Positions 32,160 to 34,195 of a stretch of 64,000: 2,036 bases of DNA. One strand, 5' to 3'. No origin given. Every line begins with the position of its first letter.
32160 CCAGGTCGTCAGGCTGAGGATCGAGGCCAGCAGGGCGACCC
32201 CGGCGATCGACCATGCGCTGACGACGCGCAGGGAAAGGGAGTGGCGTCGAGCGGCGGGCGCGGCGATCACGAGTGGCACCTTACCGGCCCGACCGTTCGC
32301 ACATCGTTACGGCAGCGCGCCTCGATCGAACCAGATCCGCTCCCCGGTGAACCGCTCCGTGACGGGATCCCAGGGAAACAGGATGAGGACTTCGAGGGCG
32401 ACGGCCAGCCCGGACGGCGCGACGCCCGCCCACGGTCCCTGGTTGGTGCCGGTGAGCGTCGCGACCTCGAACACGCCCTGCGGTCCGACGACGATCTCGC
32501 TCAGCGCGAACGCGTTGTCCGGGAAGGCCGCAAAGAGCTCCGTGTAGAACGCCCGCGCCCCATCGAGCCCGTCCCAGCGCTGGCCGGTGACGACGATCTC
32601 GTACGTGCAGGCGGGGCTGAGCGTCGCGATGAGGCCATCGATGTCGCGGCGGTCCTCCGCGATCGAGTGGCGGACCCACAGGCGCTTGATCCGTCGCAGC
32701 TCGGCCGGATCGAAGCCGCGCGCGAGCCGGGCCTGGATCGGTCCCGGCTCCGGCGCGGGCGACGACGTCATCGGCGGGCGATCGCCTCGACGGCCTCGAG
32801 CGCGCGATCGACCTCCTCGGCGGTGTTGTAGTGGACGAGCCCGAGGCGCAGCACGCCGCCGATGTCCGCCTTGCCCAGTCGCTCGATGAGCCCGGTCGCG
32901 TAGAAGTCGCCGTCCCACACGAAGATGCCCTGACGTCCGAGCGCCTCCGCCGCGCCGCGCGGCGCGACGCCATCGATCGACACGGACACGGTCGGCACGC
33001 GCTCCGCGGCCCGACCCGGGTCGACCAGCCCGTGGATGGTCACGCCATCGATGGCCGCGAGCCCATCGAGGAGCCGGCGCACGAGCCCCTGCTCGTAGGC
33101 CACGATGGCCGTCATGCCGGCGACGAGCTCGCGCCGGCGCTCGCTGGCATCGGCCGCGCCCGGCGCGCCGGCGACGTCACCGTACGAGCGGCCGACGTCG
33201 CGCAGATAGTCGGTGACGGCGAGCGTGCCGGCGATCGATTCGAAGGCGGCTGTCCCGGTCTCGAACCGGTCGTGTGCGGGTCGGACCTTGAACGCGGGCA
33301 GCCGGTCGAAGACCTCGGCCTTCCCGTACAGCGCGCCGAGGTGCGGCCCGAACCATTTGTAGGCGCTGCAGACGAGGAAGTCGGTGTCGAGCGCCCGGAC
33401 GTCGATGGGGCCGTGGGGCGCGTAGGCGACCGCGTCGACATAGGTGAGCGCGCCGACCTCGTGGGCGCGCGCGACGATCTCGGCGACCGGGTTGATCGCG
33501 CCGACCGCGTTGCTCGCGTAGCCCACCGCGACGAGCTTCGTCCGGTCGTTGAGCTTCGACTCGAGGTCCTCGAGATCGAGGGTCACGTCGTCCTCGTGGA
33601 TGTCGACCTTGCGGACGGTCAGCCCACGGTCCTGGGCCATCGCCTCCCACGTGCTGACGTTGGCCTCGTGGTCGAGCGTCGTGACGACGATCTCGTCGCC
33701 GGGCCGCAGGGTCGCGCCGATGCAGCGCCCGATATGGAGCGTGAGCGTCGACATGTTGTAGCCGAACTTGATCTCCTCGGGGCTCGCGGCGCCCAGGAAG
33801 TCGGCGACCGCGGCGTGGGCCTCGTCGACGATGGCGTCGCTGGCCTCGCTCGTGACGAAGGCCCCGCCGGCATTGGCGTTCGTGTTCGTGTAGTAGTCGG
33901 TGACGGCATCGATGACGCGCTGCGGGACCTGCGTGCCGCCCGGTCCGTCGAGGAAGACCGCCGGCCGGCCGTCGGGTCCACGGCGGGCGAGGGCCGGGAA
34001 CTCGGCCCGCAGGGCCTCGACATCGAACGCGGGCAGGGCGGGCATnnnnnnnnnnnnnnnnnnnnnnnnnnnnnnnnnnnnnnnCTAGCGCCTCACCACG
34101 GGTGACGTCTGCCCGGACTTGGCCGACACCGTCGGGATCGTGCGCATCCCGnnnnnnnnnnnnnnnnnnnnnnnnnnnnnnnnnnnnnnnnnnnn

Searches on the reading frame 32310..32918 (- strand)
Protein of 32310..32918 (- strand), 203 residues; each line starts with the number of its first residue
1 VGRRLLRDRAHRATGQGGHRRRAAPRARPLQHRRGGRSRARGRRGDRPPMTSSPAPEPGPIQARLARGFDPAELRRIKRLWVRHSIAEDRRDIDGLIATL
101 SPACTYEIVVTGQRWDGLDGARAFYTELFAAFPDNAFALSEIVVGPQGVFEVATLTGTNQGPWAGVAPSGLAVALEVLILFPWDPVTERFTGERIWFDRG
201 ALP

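Call 32: search_protein_families(library=pfam, proteins=[window:32310-32918:-], max_evalue=0.01)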
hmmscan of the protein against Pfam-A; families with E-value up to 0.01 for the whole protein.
window:32310-32918:- (203 aa): 2 families
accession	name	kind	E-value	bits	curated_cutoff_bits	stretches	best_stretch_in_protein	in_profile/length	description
PF07366.18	SnoaL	-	1.1e-13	51.6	28.4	1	89-199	12-119/126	SnoaL-like polyketide cyclase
PF12680.13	SnoaL_2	-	1.2e-09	39.1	27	1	87-174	7-85/102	SnoaL-like domain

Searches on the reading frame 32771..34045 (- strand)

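Call 32: search_protein_families(library=pfam, proteins=[window:32771-34045:-], max_evalue=0.01)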
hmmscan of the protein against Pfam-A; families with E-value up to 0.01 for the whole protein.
window:32771-34045:- (425 aa): 5 families
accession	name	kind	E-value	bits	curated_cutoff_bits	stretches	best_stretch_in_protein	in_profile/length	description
PF00266.25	Aminotran_5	-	1.2e-67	229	21.5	2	30-285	1-272/371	Aminotransferase class-V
PF00155.27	Aminotran_1_2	-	7.3e-09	35.7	19.7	1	38-205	17-186/361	Aminotransferase class I and II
PF01053.26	Cys_Met_Meta_PP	-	9.2e-09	34.8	27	1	108-241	83-209/381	Cys/Met metabolism PLP-dependent enzyme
PF01041.23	DegT_DnrJ_EryC1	-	9.6e-06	25.5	19.8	1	97-205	46-146/360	DegT/DnrJ/EryC1/StrS aminotransferase family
PF01212.27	Beta_elim_lyase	-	0.00047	20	27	1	110-204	65-168/288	Beta-eliminating lyase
